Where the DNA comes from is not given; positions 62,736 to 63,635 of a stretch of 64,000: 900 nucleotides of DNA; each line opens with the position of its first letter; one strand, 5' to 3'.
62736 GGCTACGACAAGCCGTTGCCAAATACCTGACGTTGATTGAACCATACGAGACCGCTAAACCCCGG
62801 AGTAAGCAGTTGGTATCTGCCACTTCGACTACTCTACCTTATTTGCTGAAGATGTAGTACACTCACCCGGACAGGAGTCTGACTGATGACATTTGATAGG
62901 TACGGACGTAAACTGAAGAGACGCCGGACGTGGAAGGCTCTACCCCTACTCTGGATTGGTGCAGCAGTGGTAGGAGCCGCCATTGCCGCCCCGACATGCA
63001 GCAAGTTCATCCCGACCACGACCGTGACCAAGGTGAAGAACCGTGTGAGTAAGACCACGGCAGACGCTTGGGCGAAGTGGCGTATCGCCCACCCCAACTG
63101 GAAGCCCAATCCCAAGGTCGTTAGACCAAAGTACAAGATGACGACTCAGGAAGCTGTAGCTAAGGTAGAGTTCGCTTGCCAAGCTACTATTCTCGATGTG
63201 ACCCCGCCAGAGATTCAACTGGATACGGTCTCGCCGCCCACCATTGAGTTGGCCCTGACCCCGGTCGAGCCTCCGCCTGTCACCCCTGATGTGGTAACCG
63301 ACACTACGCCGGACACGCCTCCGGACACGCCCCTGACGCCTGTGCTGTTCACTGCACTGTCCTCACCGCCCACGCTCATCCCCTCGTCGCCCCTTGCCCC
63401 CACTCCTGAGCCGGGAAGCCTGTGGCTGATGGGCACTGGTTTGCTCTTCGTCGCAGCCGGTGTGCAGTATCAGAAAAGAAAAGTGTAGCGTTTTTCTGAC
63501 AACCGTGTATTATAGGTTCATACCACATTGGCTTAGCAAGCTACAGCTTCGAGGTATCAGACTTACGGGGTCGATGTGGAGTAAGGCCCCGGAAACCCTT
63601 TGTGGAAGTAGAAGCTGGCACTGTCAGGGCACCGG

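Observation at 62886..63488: Phage-encoded PEP-CTERM (exosortase-sorting) protein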

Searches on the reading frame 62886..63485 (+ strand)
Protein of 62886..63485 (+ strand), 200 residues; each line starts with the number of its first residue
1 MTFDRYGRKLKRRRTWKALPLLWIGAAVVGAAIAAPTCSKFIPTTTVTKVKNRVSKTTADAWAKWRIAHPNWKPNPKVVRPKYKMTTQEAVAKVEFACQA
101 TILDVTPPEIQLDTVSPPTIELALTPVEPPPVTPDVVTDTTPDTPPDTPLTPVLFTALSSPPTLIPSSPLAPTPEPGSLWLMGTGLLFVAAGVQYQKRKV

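Call 3: search_protein_families(library=ncbifam, proteins=[window:62886-63485:+], max_evalue=10)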
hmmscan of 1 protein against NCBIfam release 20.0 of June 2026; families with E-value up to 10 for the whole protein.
window:62886-63485:+ (200 aa): 6 families
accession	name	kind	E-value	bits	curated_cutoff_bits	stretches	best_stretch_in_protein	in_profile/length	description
TIGR02595.1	PEP_CTERM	domain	0.016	16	16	1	173-189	1-17/24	PEP-CTERM sorting domain-containing protein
NF041538.1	PEP_EDSA_1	subfamily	0.018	14.7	100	1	174-191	285-302/307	EDSAP-1 family PEP-CTERM protein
NF033554.9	floc_PepA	equivalog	0.03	14.1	80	1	174-190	238-254/261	flocculation-associated PEP-CTERM protein PepA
NF038129.1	PEP_NF038129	equivalog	0.055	13.3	65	1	170-191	168-189/194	NF038129 family PEP-CTERM protein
NF038125.1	PEP_CTERM_THxN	subfamily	0.18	11.4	85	1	173-189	223-239/246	THxN family PEP-CTERM protein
NF041927.1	Xrt_dep_XDP1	equivalog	0.23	11.4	125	1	168-190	215-236/242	exosortase-dependent surface protein XDP1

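Call 4: search_protein_families(library=pfam, proteins=[window:62886-63485:+], max_evalue=10)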
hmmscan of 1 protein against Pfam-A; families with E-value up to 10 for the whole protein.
window:62886-63485:+ (200 aa): 2 families
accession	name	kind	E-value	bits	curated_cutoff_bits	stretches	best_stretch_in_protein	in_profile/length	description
PF07589.16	PEP-CTERM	-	0.00016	22.1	20.7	1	172-190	1-20/24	PEP-CTERM motif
PF11384.13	DUF3188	-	8.7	6.5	24.6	0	17-33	25-41/50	Protein of unknown function (DUF3188)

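Call 6: search_protein_families(library=phrogs, proteins=[window:62886-63485:+], max_evalue=0.001)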
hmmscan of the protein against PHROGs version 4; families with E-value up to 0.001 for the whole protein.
window:62886-63485:+ (200 aa): 0 families

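Call 10: search_dna_similar(query=window:62886-63485:+, collection=phages, mode=protein, max_evalue=0.01)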
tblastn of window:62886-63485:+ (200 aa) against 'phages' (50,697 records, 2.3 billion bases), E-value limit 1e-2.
No match.

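Call 11: find_homologous_proteins(query=window:62886-63485:+, max_evalue=0.01)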
Query window:62886-63485:+ (200 aa): 40 proteins with E <= 0.01 among 1758 candidates.
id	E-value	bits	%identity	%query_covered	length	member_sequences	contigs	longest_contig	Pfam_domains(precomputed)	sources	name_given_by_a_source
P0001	1.6e-125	435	100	100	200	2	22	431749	-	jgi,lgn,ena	jgi:hypothetical protein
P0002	1.9e-82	294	72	99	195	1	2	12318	-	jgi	jgi:hypothetical protein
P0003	6.1e-82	292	69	100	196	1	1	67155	PF07589.17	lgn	-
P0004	3.3e-70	254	65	96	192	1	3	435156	PF07589.17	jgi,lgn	jgi:hypothetical protein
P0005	5.7e-38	149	43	76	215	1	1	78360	-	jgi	jgi:hypothetical protein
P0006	7.5e-31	125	47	68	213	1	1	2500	-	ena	-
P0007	1.6e-28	118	42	90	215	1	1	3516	-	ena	-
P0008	4.6e-28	116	46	88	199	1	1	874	-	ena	-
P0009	5.3e-28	116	40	96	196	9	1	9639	-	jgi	jgi:hypothetical protein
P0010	1.4e-27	115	42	90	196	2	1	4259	-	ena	-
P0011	1.9e-27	114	44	95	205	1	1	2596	-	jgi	jgi:hypothetical protein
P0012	3.8e-27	113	44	84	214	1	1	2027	-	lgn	-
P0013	4.9e-27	113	43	88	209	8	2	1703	-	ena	-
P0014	4.6e-26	110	40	90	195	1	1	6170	-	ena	-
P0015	7.5e-26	109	39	91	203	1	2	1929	-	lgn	-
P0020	1.8e-25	108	45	66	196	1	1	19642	-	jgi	jgi:PEP-CTERM motif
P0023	2.0e-24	104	46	64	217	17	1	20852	-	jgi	jgi:hypothetical protein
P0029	5.5e-23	100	44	81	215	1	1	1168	PF07589.17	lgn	-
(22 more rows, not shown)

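Call 12: find_encoding_contigs(protein=window:62886-63485:+, flank=10000)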
Protein window:62886-63485:+ (200 aa): 22 contigs read that carry it; 6 places shown.
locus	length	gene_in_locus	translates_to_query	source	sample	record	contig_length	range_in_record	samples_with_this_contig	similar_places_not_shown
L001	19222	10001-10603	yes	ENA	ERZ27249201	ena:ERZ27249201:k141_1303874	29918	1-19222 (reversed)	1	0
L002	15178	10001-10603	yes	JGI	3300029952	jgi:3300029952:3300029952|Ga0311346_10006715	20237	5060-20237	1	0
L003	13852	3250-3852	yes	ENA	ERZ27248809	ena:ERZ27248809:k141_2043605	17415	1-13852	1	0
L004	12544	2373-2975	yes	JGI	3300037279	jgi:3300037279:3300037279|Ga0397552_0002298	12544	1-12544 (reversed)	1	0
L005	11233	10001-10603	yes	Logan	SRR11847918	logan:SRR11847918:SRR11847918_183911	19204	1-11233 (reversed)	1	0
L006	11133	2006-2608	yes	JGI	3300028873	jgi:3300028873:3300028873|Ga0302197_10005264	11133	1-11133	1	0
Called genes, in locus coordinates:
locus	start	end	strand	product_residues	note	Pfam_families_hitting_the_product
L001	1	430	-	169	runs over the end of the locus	-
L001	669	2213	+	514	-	-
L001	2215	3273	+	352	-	-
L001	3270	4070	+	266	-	PF13191:AAA_16 (weak)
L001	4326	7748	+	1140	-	PF21995:RNR-II_ins_dom (faint), PF14890:Intein_splicing (weak), PF14528:LAGLIDADG_3 (faint)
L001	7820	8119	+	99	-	PF07460:NUMOD3 (weak)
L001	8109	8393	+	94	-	-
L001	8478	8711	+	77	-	-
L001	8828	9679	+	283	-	PF01863:YgjP-like (weak)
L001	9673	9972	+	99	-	-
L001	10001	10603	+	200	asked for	-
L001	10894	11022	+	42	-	-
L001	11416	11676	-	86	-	-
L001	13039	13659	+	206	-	PF11645:PDDEXK_5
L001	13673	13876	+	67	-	-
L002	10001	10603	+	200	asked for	-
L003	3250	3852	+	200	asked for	-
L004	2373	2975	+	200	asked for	-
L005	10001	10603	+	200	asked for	-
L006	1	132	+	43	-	?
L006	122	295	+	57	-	-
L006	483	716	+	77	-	-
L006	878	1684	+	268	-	PF01863:YgjP-like (weak)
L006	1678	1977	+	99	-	-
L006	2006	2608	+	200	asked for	-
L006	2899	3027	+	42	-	-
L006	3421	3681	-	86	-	-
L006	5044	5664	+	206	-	PF11645:PDDEXK_5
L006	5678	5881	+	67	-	-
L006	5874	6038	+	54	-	-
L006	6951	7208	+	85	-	-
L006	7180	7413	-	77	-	-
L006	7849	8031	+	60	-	-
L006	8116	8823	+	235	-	PF00587:tRNA-synt_2b (faint)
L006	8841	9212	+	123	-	-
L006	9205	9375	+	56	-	-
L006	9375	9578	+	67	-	-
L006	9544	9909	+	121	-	-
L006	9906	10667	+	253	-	PF00149:Metallophos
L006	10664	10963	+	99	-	-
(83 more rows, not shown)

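Call 15: find_related_loci(query=A1, collection=genome_contigs, flank=10000)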
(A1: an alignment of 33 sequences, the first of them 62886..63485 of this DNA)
Query A1 (200 aa) in genome_contigs; peptide patterns used: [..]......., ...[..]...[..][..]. (x = any residue, [..] = any of these).
163 stretches matched a pattern; 16 encode a relative of the query (tblastn E <= 1e-3); 16 distinct loci.
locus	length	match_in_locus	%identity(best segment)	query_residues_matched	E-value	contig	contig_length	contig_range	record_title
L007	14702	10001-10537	43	8-187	7e-32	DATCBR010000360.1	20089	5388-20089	MAG TPA_asm: Acidobacteriaceae bacterium isolate SMAG_U7678 k141_259067, whole genome shotgun sequence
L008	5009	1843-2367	44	12-189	8e-32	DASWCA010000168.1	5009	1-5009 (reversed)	MAG TPA_asm: Acidobacteriaceae bacterium isolate SMAG_U2696 k141_1611560, whole genome shotgun sequence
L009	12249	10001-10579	40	21-199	3e-30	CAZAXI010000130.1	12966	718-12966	MAG TPA_asm: uncultured Granulicella sp. isolate binchicken_co3_11 genome assembly, contig: NODE_15608_length_12966_cov_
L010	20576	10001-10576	37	21-197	1e-29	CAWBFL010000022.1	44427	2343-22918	MAG: uncultured Acidobacteriaceae bacterium isolate MFD01223.bin.2.42 genome assembly, contig: contig_107831, whole geno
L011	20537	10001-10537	42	37-197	1e-29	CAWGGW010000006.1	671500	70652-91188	MAG: uncultured Acidobacteriaceae bacterium isolate MFD01716.bin.2.33 genome assembly, contig: contig_41830, whole genom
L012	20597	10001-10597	39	5-186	4e-29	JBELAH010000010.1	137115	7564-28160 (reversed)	MAG: Acidobacteriaceae bacterium isolate SPRUCE 89 SPRUCE_89_10, whole genome shotgun sequence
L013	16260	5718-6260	39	29-199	9e-28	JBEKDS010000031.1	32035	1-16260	MAG: Acidobacteriaceae bacterium isolate SPRUCE 189 SPRUCE_189_31, whole genome shotgun sequence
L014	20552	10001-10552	38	24-186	3e-27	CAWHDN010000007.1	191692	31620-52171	MAG: uncultured Acidobacteriaceae bacterium isolate MFD04780.bin.2.130 genome assembly, contig: contig_22608, whole geno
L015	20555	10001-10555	40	9-186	1e-26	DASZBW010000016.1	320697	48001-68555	MAG TPA_asm: Acidobacteriaceae bacterium isolate SMAG_U6425 k141_13658, whole genome shotgun sequence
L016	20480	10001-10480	41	13-172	1e-25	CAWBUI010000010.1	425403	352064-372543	MAG: uncultured Acidobacteriaceae bacterium isolate MFD04580.bin.2.23 genome assembly, contig: contig_57347, whole genom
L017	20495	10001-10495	44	21-186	2e-25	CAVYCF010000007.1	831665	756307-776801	MAG: uncultured Acidobacteriaceae bacterium isolate MFD04540.bin.1.154 genome assembly, contig: contig_4588, whole genom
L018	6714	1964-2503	42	2-190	5e-24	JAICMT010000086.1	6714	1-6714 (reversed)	MAG: Acidobacteriaceae bacterium isolate LS_ISSM_2_bin.149 k141_773307_length_6714_cov_16.9954, whole genome shotgun seq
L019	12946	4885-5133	54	21-103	3e-23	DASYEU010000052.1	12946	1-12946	MAG TPA_asm: Acidobacteriaceae bacterium isolate SMAG_U4995 k141_2635556, whole genome shotgun sequence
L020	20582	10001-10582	35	24-200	8e-23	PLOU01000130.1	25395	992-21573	MAG: Granulicella sp. isolate bog_404 73.20120700_S3X.39_contig_1919, whole genome shotgun sequence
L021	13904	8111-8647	40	11-194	7e-22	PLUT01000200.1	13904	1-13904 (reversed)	MAG: Granulicella sp. isolate bog_445 73.20120800_S3X.20_contig_1884, whole genome shotgun sequence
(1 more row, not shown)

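Call 16: find_encoding_contigs(protein=P0023, flank=10000, max_places=2)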
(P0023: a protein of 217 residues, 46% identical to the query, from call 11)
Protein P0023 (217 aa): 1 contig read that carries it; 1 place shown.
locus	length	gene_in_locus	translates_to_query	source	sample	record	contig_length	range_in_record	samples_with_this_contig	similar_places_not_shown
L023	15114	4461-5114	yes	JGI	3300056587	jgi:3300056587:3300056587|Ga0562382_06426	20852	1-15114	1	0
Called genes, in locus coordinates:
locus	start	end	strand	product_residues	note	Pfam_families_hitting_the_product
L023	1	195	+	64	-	?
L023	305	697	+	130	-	PF06736:TMEM175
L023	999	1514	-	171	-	-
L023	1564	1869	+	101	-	PF13380:CoA_binding_2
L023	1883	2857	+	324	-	PF11412:DsbD_N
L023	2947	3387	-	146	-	-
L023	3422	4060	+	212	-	PF13899:Thioredoxin_7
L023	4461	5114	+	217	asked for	-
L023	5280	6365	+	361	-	-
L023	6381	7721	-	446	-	PF05496:RuvB_N, PF01078:Mg_chelatase (faint), PF13173:AAA_14 (faint), PF00004:AAA, PF07728:AAA_5 (faint), PF16193:AAA_assoc_2, PF22703:Cdc6_lid (faint), PF12002:MgsA_C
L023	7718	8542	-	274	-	PF22435:MRM3-like_sub_bind, PF00588:SpoU_methylase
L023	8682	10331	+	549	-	PF02878:PGM_PMM_I, PF02879:PGM_PMM_II, PF02880:PGM_PMM_III, PF00408:PGM_PMM_IV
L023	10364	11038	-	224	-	PF13385:Laminin_G_3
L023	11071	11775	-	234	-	PF03070:TENA_THI-4, PF14518:Haem_oxygenas_2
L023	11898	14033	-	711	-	-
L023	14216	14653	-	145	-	PF07978:NIPSNAP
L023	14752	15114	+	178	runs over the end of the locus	PF10604:Polyketide_cyc2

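Call 17: find_encoding_contigs(protein=P0020, flank=10000, max_places=2)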
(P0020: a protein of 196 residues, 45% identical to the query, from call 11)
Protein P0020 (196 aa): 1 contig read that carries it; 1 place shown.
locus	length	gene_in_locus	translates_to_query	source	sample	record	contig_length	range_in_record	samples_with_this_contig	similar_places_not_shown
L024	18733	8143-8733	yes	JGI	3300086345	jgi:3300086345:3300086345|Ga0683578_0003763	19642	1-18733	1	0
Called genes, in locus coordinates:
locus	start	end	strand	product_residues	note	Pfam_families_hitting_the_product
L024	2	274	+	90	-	?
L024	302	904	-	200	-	PF02698:DUF218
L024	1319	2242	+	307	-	PF01149:Fapy_DNA_glyco, PF06831:H2TH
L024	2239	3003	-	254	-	-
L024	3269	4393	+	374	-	PF03462:PCRF, PF00472:RF-1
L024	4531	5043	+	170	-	PF12867:DinB_2 (weak)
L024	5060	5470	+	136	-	PF13380:CoA_binding_2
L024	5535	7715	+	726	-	PF11412:DsbD_N, PF02683:DsbD_TM, PF13899:Thioredoxin_7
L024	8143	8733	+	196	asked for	-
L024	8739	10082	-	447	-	PF05496:RuvB_N, PF01078:Mg_chelatase (faint), PF13173:AAA_14 (weak), PF00004:AAA, PF07728:AAA_5 (weak), PF16193:AAA_assoc_2, PF22703:Cdc6_lid (faint), PF12002:MgsA_C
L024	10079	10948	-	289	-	PF22435:MRM3-like_sub_bind, PF08032:SpoU_sub_bind (weak), PF00588:SpoU_methylase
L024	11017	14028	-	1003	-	PF24517:CBM96, PF01391:Collagen, PF02839:CBM_5_12 (faint), PF01391:Collagen (weak)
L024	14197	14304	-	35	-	-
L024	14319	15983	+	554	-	PF02878:PGM_PMM_I, PF02879:PGM_PMM_II, PF02880:PGM_PMM_III, PF00408:PGM_PMM_IV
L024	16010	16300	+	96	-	PF02604:PhdYeFM_antitox (weak)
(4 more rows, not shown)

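Call 18: find_encoding_contigs(protein=P0005, flank=10000, max_places=2)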
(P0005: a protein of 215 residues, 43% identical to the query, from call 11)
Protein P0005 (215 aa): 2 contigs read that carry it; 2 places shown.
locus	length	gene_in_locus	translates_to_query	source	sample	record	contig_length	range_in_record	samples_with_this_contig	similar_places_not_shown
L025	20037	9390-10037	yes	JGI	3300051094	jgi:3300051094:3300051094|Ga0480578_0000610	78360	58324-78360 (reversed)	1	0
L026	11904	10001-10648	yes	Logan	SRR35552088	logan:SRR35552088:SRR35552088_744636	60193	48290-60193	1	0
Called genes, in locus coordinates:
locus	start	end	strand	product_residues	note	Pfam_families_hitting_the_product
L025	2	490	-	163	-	?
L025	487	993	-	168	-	-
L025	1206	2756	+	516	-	-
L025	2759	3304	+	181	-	-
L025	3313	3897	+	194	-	-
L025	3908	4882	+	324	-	PF01695:IstB_IS21 (faint)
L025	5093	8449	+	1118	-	PF02867:Ribonuc_red_lgC (faint), PF21995:RNR-II_ins_dom (weak), PF14890:Intein_splicing, PF14528:LAGLIDADG_3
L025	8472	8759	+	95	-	-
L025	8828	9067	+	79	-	-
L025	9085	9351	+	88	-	-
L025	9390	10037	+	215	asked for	-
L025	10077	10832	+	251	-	-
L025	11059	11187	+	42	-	-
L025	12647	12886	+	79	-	-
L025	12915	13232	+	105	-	-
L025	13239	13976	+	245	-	PF00149:Metallophos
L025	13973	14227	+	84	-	-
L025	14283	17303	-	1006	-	PF08450:SGL (weak), PF00657:Lipase_GDSL, PF13472:Lipase_GDSL_2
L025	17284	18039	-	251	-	PF09956:Phage_cement_2 (faint)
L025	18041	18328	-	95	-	-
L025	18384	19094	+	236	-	-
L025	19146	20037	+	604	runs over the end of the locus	PF04851:ResIII, PF00270:DEAD (weak), PF13307:Helicase_C_2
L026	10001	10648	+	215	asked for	-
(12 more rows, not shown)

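Call 19: search_protein_families(library=pfam, alignment_id=A1, max_evalue=0.01)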
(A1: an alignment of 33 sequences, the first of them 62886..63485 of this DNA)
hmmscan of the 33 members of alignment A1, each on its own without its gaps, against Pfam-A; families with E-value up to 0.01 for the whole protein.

A. member 1, window:62886-63485:+ (200 aa): 1 family
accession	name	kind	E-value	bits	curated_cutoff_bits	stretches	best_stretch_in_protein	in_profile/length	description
PF07589.16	PEP-CTERM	-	0.00016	22.1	20.7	1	172-190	1-20/24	PEP-CTERM motif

B. families by the number of members that match (of 33 scanned): 1 family
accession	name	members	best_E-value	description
PF07589.16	PEP-CTERM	30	7.7e-06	PEP-CTERM motif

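Call 20: find_related_loci(query=A1, collection=viral_contigs, flank=10000)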
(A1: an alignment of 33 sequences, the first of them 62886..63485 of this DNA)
Query A1 (200 aa) in viral_contigs; peptide patterns used: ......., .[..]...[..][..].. (x = any residue, [..] = any of these).
66 stretches matched a pattern, but none encodes a relative of the query by tblastn (E <= 1e-3).

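Call 31: predict_structure(alignment_id=A1)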
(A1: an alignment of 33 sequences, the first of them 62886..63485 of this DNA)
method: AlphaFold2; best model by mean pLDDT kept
length: 200 residues; sequences in the alignment: 33
mean_pLDDT: 65.0   pTM: 0.23
mean pLDDT of the five models: 65.0, 63.7, 63.6, 61.9, 60.3
residues with pLDDT >= 90: 21; 70-90: 56; 50-70: 73; < 50: 50
segments of 3 or more residues with pLDDT < 50: 39-50, 103-111, 135-140, 142-147, 153-160
pLDDT, mean of each block of 10 residues (from residue 1): 62 68 77 53 46 75 90 78 74 66 49 54 59 50 48 46 52 68 91 91
secondary structure, 60 per line:
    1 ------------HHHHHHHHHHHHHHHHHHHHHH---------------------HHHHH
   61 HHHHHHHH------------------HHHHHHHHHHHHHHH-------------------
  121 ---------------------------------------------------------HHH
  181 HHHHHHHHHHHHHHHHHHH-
elements in order: H13-34 H56-68 H87-101 H178-199

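Call 34: search_protein_families(library=ncbifam, alignment_id=A1, max_evalue=0.05)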
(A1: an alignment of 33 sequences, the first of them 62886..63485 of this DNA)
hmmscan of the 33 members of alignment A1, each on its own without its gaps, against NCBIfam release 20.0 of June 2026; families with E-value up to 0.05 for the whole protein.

A. member 1, window:62886-63485:+ (200 aa): 3 families
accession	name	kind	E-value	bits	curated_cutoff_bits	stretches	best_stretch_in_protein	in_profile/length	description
TIGR02595.1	PEP_CTERM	domain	0.016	16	16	1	173-189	1-17/24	PEP-CTERM sorting domain-containing protein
NF041538.1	PEP_EDSA_1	subfamily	0.018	14.7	100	1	174-191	285-302/307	EDSAP-1 family PEP-CTERM protein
NF033554.9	floc_PepA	equivalog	0.03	14.1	80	1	174-190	238-254/261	flocculation-associated PEP-CTERM protein PepA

B. families by the number of members that match (of 33 scanned): 14 families
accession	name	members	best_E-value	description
TIGR02595.1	PEP_CTERM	24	5.9e-05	PEP-CTERM sorting domain-containing protein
NF038129.1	PEP_NF038129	14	0.00015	NF038129 family PEP-CTERM protein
NF033554.9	floc_PepA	11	0.00063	flocculation-associated PEP-CTERM protein PepA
NF038119.1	PEP_CTERM_MHFG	8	0.0016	MHFG family PEP-CTERM protein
NF041538.1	PEP_EDSA_1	8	0.0062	EDSAP-1 family PEP-CTERM protein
NF041927.1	Xrt_dep_XDP1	5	0.0039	exosortase-dependent surface protein XDP1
NF038120.1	PEP_CTERM_QFxxD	4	0.0063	NF038120 family PEP-CTERM protein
NF038125.1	PEP_CTERM_THxN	3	0.011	THxN family PEP-CTERM protein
NF038126.1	PEP_CTERM_FxDxF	2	0.0095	FxDxF family PEP-CTERM protein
NF038253.1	GBS_IgA_bnd_BAC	1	0.0096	IgA Fc-binding protein BAC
NF033947.0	PEP-cistern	1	0.012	cistern family PEP-CTERM protein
NF038124.1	PEP_CTERM_TLD_A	1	0.018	PEP_CTERM-anchored TLD domain-containing protein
NF035944.1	PEPxxWA-CTERM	1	0.027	PEPxxWA-CTERM sorting domain-containing protein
NF045703.1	rSAM_Tes_intein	1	0.049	tetraether lipid synthase Tes, intein-containing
